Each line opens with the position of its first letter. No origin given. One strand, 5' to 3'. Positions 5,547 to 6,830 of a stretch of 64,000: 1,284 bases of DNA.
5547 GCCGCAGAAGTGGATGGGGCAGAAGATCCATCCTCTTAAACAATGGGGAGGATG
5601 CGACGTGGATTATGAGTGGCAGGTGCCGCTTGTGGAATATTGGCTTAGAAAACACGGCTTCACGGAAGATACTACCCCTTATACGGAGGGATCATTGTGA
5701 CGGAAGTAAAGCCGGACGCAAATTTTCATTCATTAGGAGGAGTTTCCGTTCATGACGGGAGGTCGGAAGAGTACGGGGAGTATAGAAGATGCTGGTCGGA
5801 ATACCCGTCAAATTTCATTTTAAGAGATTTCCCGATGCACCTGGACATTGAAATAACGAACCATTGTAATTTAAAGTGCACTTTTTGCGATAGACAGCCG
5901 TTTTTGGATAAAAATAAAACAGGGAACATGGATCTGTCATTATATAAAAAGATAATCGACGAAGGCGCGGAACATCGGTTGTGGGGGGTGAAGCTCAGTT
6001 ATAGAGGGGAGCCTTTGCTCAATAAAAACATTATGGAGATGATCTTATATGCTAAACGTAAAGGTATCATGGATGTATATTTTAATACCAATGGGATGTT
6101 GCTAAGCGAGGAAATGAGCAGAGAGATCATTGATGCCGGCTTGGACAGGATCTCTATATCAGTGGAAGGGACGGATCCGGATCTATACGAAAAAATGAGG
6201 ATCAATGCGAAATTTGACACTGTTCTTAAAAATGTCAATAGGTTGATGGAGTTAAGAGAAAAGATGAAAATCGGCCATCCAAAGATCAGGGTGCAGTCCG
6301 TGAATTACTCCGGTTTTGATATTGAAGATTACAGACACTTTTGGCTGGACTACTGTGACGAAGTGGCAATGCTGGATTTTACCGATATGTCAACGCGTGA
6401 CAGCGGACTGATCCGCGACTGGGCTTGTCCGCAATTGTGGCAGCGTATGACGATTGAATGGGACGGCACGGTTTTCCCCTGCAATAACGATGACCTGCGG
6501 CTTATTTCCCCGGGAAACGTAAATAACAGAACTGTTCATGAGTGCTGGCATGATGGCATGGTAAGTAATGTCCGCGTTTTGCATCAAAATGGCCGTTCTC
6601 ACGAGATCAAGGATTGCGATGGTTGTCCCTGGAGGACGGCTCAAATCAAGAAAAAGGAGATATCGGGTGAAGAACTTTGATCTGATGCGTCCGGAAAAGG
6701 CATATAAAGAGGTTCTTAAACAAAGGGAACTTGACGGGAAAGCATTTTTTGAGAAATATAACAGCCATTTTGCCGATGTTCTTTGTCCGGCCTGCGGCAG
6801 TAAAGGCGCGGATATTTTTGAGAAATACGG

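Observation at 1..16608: Tailoring block dense in radical SAM enzymes and methyltransferases at the head of a giant glycan locus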

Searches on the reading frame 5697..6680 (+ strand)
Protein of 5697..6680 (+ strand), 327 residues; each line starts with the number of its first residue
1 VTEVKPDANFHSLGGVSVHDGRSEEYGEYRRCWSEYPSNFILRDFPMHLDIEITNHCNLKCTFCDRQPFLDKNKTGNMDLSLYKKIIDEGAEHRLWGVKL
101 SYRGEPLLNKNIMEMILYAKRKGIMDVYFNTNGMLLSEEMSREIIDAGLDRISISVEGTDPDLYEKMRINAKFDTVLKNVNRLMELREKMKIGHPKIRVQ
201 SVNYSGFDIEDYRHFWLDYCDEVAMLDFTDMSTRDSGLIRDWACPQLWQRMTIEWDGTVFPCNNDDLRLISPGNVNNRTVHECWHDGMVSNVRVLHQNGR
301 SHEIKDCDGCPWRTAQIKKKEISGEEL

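Call 3: search_protein_families(library=pfam, proteins=[window:5697-6680:+], max_evalue=0.001)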
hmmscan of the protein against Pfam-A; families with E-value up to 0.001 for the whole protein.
window:5697-6680:+ (327 aa): 3 families
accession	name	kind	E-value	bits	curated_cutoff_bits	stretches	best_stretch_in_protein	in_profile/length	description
PF04055.27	Radical_SAM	-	2.6e-23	83.4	29.5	1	51-186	1-139/166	Radical SAM superfamily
PF13186.11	SPASM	-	5.3e-10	39.9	21.5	1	244-311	1-67/67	Iron-sulfur cluster-binding domain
PF13353.11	Fer4_12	-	9.2e-06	26.4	22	1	56-158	14-115/137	4Fe-4S single cluster domain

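Call 6: search_protein_families(library=ncbifam, proteins=[window:5697-6680:+], max_evalue=0.0001)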
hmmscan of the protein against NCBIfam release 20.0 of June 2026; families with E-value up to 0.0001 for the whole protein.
window:5697-6680:+ (327 aa): 61 families (the best 25 are shown)
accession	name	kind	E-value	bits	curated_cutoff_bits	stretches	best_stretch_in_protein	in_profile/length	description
TIGR04317.1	W_rSAM_matur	equivalog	9.5e-35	120.3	380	1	49-202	6-155/349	tungsten cofactor oxidoreductase radical SAM maturase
TIGR04311.1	rSAM_Geo_metal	subfamily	5.3e-24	85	400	1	45-191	1-147/423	radical SAM/SPASM family putative metalloenzyme maturase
NF050035.1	rSAM_WgK_link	exception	2.5e-23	82.7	650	1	44-183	6-143/367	radical SAM/SPASM peptide maturase WgkB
TIGR02668.1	moaA_archaeal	equivalog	7.8e-23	80.9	325.25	1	48-185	11-145/303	GTP 3',8-cyclase MoaA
NF001199.0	PRK00164.2-1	equivalog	3.4e-22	79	231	1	48-186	13-148/308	GTP 3',8-cyclase MoaA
TIGR04321.1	spiroSPASM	subfamily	1.1e-21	77.1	250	1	41-296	225-492/510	spiro-SPASM protein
TIGR02666.1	moaA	equivalog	3e-19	69.2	284.05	1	49-192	12-160/336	GTP 3',8-cyclase MoaA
TIGR04055.1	rSAM_NirJ2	equivalog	6.3e-19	68.7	500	1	52-181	5-131/326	putative heme d1 biosynthesis radical SAM protein NirJ2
TIGR04546.1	rSAM_ahbC_deAc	equivalog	8.7e-19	67.6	650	1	52-185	44-174/390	12,18-didecarboxysiroheme deacetylase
TIGR04545.1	rSAM_ahbD_hemeb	equivalog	4.3e-18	65.8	500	1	51-184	4-135/339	heme b synthase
NF033640.1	N_Twi_rSAM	subfamily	2.5e-16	59.8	170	1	104-214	181-293/398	twitch domain-containing radical SAM protein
TIGR04347.1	pseudo_SAM_Halo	equivalog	4.7e-16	59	525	1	52-184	43-172/390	TIGR04347 family pseudo-SAM/SPASM protein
TIGR04251.1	SCM_rSAM_ScmF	equivalog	5.4e-16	58.9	400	1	51-186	8-144/353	SynChlorMet cassette radical SAM/SPASM protein ScmF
TIGR02109.1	PQQ_syn_pqqE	equivalog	7e-16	58.1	381.35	1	45-167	5-124/358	pyrroloquinoline quinone biosynthesis protein PqqE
TIGR04054.1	rSAM_NirJ1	equivalog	1.1e-15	57.2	650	1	52-191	41-177/387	putative heme d1 biosynthesis radical SAM protein NirJ1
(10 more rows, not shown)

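Call 13: find_homologous_proteins(query=window:5697-6680:+, max_evalue=1e-10)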
Query window:5697-6680:+ (327 aa): 1009 proteins with E <= 1e-10 among 1395 candidates; the best 120 are listed.
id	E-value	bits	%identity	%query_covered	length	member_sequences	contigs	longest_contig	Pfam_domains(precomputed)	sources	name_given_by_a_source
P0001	8.5e-229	777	100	100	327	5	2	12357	PF13186.12,PF04055.28,PF13353.12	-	-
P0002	2.9e-188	643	80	100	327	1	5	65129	PF13186.12,PF04055.28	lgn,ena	-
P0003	1.9e-175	601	100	79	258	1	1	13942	PF13186.12,PF04055.28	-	-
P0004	7.2e-163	560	71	98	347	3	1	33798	PF13186.12,PF04055.28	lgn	-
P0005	1.2e-155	536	68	98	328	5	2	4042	PF13186.12,PF04055.28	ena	-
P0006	1.3e-153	529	65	99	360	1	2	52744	PF13186.12,PF04055.28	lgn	-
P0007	2.0e-151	522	64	98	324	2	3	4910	PF13186.12,PF04055.28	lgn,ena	-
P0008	1.2e-150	520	64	98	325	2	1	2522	PF13186.12,PF04055.28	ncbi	-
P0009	1.8e-149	516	62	98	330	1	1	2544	PF13186.12,PF04055.28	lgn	-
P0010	2.6e-148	512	64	98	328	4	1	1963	PF13186.12,PF04055.28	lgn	-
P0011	4.2e-148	511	65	98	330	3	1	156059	PF13186.12,PF04055.28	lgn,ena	-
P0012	1.0e-147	510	62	98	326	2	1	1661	PF13186.12,PF04055.28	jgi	jgi:radical SAM protein with 4Fe4S-binding SPASM domain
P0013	1.1e-147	510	63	98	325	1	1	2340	PF13186.12,PF04055.28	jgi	-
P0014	9.3e-147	507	64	98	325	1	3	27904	PF13186.12,PF04055.28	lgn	-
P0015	1.6e-146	506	61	99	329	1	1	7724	PF13186.12,PF04055.28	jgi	-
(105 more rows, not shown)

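Call 15: find_related_loci(query=A1, collection=genome_contigs, flank=10000)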
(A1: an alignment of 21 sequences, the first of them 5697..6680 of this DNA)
Query A1 (327 aa) in genome_contigs; peptide patterns used: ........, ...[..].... (x = any residue, [..] = any of these).
515 stretches matched a pattern; 299 encode a relative of the query (tblastn E <= 1e-3); the best 80 are kept; 79 distinct loci.
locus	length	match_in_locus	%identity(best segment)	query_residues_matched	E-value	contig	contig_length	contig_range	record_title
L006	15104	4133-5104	58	1-324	2e-136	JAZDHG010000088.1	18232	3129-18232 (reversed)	MAG: Candidatus Omnitrophota bacterium isolate MEGAHIT-group-0.309 k141_1516239, whole genome shotgun sequence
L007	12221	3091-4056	57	1-321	7e-136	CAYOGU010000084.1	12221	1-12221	MAG TPA_asm: uncultured Syntrophus sp. isolate binchicken_co265_2 genome assembly, contig: NODE_7990_length_12221_cov_4.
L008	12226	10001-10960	58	1-319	4e-133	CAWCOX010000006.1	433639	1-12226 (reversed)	MAG: uncultured delta proteobacterium isolate MFD09286.bin.4.273 genome assembly, contig: contig_26719, whole genome sho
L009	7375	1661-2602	61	7-319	3e-133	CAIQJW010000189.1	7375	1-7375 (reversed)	MAG: uncultured delta proteobacterium isolate Ja1-D5_bin-237 genome assembly, contig: bin-237:189/332, whole genome shot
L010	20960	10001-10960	56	1-319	2e-130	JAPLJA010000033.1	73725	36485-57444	MAG: Proteobacteria bacterium isolate LacPavin_0920_SED5_MAG_48_26 LacPavin_0920_SED5_scaffold_66647, whole genome shotg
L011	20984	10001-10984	56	1-324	1e-128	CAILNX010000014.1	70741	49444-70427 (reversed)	MAG: uncultured delta proteobacterium isolate AM-lipid-02-D7_bin-222 genome assembly, contig: bin-222:14/65, whole genom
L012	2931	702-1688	54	1-326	5e-133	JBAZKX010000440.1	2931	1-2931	MAG: Desulfobaccales bacterium isolate SO_2017_LW4_154 scaffold_71820_c1_LW137-91_2017, whole genome shotgun sequence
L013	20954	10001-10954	56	3-319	3e-127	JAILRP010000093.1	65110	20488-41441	MAG: Lachnospiraceae bacterium isolate RUI387 k141_551110_flag=0_multi=17.9974_len=65110, whole genome shotgun sequence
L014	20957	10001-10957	55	2-319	6e-127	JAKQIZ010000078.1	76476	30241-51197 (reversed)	MAG: Deltaproteobacteria bacterium isolate USDV_maxbin.029 k141_162426, whole genome shotgun sequence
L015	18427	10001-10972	56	2-324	1e-126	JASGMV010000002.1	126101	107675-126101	MAG: Desulfovibrionales bacterium isolate DJKA126_ANT-KO_bin.42 scaffold_20, whole genome shotgun sequence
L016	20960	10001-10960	56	1-319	3e-126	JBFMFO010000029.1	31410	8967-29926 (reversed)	MAG: Thermodesulfobacteriota bacterium isolate MAG273 MAG273_29, whole genome shotgun sequence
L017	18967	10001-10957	55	4-319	2e-126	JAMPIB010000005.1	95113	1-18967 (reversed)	MAG: Ruminococcus sp. isolate NALB_7961_2 Scaffold_#5__SCF_005___95113_bp, whole genome shotgun sequence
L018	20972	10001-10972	57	4-326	9e-126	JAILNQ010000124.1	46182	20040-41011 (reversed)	MAG: Lachnospiraceae bacterium isolate RUI284 k141_2656160_flag=0_multi=15.1059_len=46182, whole genome shotgun sequence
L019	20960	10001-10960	55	4-320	4e-125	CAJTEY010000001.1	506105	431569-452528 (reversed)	Lachnospiraceae bacterium isolate B79_4_CH_BP genome assembly, contig: MGBC000131.1, whole genome shotgun sequence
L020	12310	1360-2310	55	4-319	3e-124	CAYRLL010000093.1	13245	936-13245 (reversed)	MAG TPA_asm: uncultured Desulfovibrio sp. isolate binchicken_co168_127 genome assembly, contig: NODE_8061_length_13245_c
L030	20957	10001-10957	46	1-319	6e-96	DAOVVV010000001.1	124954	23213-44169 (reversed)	MAG TPA_asm: Clostridia bacterium isolate CSMAG_1714 CSMAG_1714_k141_934281_length_124954_cov_24.2033, whole genome shot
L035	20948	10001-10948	45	4-319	4e-94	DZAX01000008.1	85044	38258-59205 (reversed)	MAG TPA_asm: Helicobacter cetorum isolate SulCav_PC08_66_41_1877 SulCav_PC08-66_72_length_85044_cov_1226.111544, whole g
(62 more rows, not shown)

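Call 24: search_solved_structures(query=A1, max_evalue=0.001)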
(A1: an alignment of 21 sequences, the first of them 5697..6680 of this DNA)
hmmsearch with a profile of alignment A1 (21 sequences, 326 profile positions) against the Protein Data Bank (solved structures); distinct sequences matched with E-value up to 0.001: 15.
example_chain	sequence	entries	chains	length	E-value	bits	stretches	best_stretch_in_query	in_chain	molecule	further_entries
4m7t_A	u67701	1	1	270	6.9e-17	64.7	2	253-317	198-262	BtrN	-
4m7s_A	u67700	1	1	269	9.2e-17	64.2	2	253-317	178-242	BtrN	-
2fb2_A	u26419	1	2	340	3.9e-13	52.3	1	48-193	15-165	Molybdenum cofactor biosynthesis protein A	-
1tv7_A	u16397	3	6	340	4.5e-13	52.1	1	49-193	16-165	Molybdenum cofactor biosynthesis protein A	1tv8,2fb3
6c8v_A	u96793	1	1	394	2e-10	43.4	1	44-166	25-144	Coenzyme PQQ synthesis protein E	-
8wm2_A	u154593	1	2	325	6.9e-09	38.4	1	42-157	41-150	Fe-S radical SAM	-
7vob_C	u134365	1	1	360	5.9e-08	35.3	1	51-169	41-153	Cytosylglucuronate decarboxylase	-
7voc_C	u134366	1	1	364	6e-08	35.3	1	51-169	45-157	Cytosylglucuronate decarboxylase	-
7tol_A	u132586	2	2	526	7e-08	35.1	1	50-168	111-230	glycerol dibiphytanyl glycerol tetraether - macrocyclic archaeol synthase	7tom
5wgg_A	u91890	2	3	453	1.7e-06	30.5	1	48-190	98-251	Radical SAM domain protein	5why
8hzv_A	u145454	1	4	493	2e-06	30.3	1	45-191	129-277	Radical S-Adenosyl-L-methionine Enzyme DesII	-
8hzy_A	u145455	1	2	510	2.1e-06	30.2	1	45-191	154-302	DesII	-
7wzv_A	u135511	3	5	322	2.3e-06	30.1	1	47-176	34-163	4Fe-4S cluster-binding domain-containing protein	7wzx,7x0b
5v1q_A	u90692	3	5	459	4.2e-05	25.9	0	27-146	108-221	Radical SAM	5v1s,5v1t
6efn_A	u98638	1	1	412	0.0005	22.4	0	45-185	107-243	Sporulation killing factor maturation protein SkfB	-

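Call 30: search_protein_families(library=pfam, proteins=[L030:13441-15414:+, L019:6946-8124:+, L020:7226-8854:+, L035:8121-9878:+, L017:5456-7153:+, L017:11008-11808:+, L013:11912-12748:+, L013:13490-14290:+, L007:4052-4807:+], max_evalue=0.01)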
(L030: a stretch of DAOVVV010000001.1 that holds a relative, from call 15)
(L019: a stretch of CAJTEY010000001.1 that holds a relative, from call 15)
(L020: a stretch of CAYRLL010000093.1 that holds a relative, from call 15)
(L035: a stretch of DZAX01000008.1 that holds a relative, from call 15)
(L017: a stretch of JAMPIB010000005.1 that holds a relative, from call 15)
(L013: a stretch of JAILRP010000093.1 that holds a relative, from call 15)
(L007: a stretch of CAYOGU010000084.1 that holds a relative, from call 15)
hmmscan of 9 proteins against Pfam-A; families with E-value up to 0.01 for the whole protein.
L030:13441-15414:+ (657 aa): 0 families

L019:6946-8124:+ (392 aa): 0 families

L020:7226-8854:+ (542 aa): 1 family
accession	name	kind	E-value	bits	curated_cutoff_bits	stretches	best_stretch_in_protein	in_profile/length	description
PF02350.25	Epimerase_2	-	0.0076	15.6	30.6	0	373-447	202-284/347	UDP-N-acetylglucosamine 2-epimerase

L035:8121-9878:+ (585 aa): 0 families

L017:5456-7153:+ (565 aa): 0 families

L017:11008-11808:+ (266 aa): 1 family
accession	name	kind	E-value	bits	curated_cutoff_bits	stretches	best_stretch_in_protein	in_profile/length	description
PF01261.30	AP_endonuc_2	-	1.2e-25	91.1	31.1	1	27-259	9-243/249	Xylose isomerase-like TIM barrel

L013:11912-12748:+ (278 aa): 3 families
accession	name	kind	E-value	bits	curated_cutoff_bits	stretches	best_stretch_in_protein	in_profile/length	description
PF05711.17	TylF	-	2.7e-10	40.4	23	1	133-257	118-245/264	Macrocin-O-methyltransferase (TylF)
PF13578.12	Methyltransf_24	-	2.4e-05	25.6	26.3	1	134-239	23-105/105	Methyltransferase domain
PF17836.7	PglD_N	-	0.0003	21.7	23.4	1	2-53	1-52/78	PglD N-terminal domain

L013:13490-14290:+ (266 aa): 2 families
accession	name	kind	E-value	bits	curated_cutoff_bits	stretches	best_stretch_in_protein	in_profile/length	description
PF00132.30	Hexapep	-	4.6e-10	39.2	27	1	146-180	2-36/36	Bacterial transferase hexapeptide (six repeats)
PF14602.12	Hexapep_2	-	1.4e-06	28.3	27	1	147-180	3-34/34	Hexapeptide repeat of succinyl-transferase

L007:4052-4807:+ (251 aa): 4 families
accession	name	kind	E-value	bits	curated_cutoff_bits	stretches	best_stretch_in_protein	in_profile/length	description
PF13561.12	adh_short_C2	-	1.1e-40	140.1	27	1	16-250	1-234/236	Enoyl-(Acyl carrier protein) reductase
PF00106.31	adh_short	-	1.1e-28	100.6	26.6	1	11-200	2-189/195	short chain dehydrogenase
PF08659.16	KR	-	6.3e-11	42.9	22.6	1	11-180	2-169/180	KR domain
PF01370.27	Epimerase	-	0.003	17.5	20.9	1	13-81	2-63/240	NAD dependent epimerase/dehydratase family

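Call 32: find_encoding_contigs(protein=P0002, flank=10000, max_places=2)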
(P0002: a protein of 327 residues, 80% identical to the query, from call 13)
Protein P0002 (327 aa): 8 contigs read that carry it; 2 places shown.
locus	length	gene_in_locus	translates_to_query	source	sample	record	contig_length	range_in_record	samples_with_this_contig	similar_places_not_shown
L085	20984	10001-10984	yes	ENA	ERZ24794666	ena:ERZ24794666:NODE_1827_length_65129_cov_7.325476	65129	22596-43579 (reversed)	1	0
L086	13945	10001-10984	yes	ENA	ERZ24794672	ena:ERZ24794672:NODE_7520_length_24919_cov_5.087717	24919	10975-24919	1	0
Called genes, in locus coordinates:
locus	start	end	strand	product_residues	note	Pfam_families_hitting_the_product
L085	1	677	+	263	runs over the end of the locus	PF00106:adh_short, PF01370:Epimerase, PF13561:adh_short_C2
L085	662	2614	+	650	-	PF02350:Epimerase_2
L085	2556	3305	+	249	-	PF13489:Methyltransf_23, PF02353:CMAS (faint), PF01209:Ubie_methyltran, PF06325:PrmA (weak), PF13847:Methyltransf_31, PF08241:Methyltransf_11, PF08242:Methyltransf_12, PF13649:Methyltransf_25, +1 more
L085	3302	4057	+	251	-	PF01066:CDP-OH_P_transf (weak)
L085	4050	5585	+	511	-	PF13440:Polysacc_synt_3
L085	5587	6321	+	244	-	PF05050:Methyltransf_21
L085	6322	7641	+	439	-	-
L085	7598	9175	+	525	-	PF02310:B12-binding, PF04055:Radical_SAM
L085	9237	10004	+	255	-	PF02348:CTP_transf_3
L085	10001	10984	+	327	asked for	PF04055:Radical_SAM, PF13186:SPASM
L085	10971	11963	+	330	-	PF13489:Methyltransf_23, PF07021:MetW (weak), PF13847:Methyltransf_31, PF08241:Methyltransf_11, PF08242:Methyltransf_12 (weak), PF13649:Methyltransf_25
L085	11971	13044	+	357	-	PF00155:Aminotran_1_2, PF00266:Aminotran_5 (weak)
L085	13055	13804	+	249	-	PF05401:NodS (weak), PF13489:Methyltransf_23, PF05175:MTS, PF06325:PrmA (weak), PF13649:Methyltransf_25, PF13847:Methyltransf_31, PF08241:Methyltransf_11, PF08242:Methyltransf_12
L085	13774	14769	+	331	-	PF00389:2-Hacid_dh, PF02826:2-Hacid_dh_C, PF00670:AdoHcyase_NAD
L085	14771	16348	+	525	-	PF02310:B12-binding (weak), PF04055:Radical_SAM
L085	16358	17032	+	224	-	PF04199:Cyclase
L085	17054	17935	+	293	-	PF01073:3Beta_HSD, PF01370:Epimerase, PF02719:Polysacc_synt_2, PF04321:RmlD_sub_bind, PF05368:NmrA, PF07993:NAD_binding_4 (faint), PF13460:NAD_binding_10, PF16363:GDP_Man_Dehyd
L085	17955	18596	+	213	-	PF00702:Hydrolase, PF12710:HAD (weak), PF13419:HAD_2, PF13242:Hydrolase_like (weak)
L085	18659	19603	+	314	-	PF00535:Glycos_transf_2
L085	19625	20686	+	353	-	PF13439:Glyco_transf_4, PF13579:Glyco_trans_4_4 (weak), PF00534:Glycos_transf_1, PF13692:Glyco_trans_1_4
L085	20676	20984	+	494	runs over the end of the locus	PF02310:B12-binding, PF04055:Radical_SAM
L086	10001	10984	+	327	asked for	PF04055:Radical_SAM, PF13186:SPASM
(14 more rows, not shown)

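Call 33: find_encoding_contigs(protein=P0004, flank=10000, max_places=2)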
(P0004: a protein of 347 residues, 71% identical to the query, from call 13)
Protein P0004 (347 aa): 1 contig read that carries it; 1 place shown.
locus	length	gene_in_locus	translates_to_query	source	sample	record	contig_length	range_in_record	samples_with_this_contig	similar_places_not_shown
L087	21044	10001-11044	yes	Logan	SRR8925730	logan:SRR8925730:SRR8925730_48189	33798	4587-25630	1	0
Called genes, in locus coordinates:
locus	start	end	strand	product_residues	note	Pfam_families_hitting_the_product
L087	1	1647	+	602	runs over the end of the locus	-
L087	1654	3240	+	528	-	PF01943:Polysacc_synt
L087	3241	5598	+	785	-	-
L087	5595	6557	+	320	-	PF00535:Glycos_transf_2, PF10111:Glyco_tranf_2_2 (weak)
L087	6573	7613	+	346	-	PF04055:Radical_SAM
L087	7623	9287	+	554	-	PF25840:Ulvan_lyase_N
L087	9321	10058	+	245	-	PF02348:CTP_transf_3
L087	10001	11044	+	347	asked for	PF04055:Radical_SAM, PF13186:SPASM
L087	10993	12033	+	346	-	PF13489:Methyltransf_23, PF13847:Methyltransf_31, PF08241:Methyltransf_11, PF08242:Methyltransf_12 (weak), PF13649:Methyltransf_25 (weak)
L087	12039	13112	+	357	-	PF00155:Aminotran_1_2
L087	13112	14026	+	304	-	PF00389:2-Hacid_dh, PF02826:2-Hacid_dh_C, PF00670:AdoHcyase_NAD (weak)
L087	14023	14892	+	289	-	PF01073:3Beta_HSD, PF01370:Epimerase, PF02719:Polysacc_synt_2, PF04321:RmlD_sub_bind, PF05368:NmrA, PF07993:NAD_binding_4 (faint), PF13460:NAD_binding_10, PF16363:GDP_Man_Dehyd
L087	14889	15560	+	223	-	PF04199:Cyclase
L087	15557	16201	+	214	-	PF00702:Hydrolase, PF12710:HAD, PF13419:HAD_2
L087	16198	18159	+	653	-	-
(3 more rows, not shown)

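Call 41: search_solved_structures(query=window:5697-6680:+, max_evalue=0.001, show_alignments=2)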
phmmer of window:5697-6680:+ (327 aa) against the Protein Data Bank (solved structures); distinct sequences matched with E-value up to 0.001: 14.
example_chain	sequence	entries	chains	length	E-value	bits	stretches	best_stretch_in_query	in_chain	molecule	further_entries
4m7t_A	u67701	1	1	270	1e-10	44.6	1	49-154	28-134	BtrN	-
4m7s_A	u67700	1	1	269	1.3e-10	44.3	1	49-154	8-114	BtrN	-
2fb2_A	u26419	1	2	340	4.6e-10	42.4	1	49-231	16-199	Molybdenum cofactor biosynthesis protein A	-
1tv7_A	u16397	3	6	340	4.8e-10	42.4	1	49-231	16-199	Molybdenum cofactor biosynthesis protein A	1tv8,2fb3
8wm2_A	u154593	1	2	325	2.9e-07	33.3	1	42-160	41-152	Fe-S radical SAM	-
6c8v_A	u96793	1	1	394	6.1e-07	32.2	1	45-167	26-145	Coenzyme PQQ synthesis protein E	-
7vob_C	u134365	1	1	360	5.7e-06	29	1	48-180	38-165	Cytosylglucuronate decarboxylase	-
7voc_C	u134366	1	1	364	5.8e-06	28.9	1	48-180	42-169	Cytosylglucuronate decarboxylase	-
5wgg_A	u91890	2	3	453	6.6e-06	28.8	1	33-171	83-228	Radical SAM domain protein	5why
7jmb_A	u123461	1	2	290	8.7e-05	25.1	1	42-168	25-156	Nitrogenase iron-molybdenum cofactor biosynthesis protein NifB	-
7bi7_A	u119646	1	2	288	8.8e-05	25.1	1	42-168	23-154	FeMo cofactor biosynthesis protein NifB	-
7jma_A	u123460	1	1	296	9.4e-05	25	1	42-168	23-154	Nitrogenase iron-molybdenum cofactor biosynthesis protein NifB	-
7tol_A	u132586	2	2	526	0.00013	24.6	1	49-163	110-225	glycerol dibiphytanyl glycerol tetraether - macrocyclic archaeol synthase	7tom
6efn_A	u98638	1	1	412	0.00034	23.1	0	45-185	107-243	Sporulation killing factor maturation protein SkfB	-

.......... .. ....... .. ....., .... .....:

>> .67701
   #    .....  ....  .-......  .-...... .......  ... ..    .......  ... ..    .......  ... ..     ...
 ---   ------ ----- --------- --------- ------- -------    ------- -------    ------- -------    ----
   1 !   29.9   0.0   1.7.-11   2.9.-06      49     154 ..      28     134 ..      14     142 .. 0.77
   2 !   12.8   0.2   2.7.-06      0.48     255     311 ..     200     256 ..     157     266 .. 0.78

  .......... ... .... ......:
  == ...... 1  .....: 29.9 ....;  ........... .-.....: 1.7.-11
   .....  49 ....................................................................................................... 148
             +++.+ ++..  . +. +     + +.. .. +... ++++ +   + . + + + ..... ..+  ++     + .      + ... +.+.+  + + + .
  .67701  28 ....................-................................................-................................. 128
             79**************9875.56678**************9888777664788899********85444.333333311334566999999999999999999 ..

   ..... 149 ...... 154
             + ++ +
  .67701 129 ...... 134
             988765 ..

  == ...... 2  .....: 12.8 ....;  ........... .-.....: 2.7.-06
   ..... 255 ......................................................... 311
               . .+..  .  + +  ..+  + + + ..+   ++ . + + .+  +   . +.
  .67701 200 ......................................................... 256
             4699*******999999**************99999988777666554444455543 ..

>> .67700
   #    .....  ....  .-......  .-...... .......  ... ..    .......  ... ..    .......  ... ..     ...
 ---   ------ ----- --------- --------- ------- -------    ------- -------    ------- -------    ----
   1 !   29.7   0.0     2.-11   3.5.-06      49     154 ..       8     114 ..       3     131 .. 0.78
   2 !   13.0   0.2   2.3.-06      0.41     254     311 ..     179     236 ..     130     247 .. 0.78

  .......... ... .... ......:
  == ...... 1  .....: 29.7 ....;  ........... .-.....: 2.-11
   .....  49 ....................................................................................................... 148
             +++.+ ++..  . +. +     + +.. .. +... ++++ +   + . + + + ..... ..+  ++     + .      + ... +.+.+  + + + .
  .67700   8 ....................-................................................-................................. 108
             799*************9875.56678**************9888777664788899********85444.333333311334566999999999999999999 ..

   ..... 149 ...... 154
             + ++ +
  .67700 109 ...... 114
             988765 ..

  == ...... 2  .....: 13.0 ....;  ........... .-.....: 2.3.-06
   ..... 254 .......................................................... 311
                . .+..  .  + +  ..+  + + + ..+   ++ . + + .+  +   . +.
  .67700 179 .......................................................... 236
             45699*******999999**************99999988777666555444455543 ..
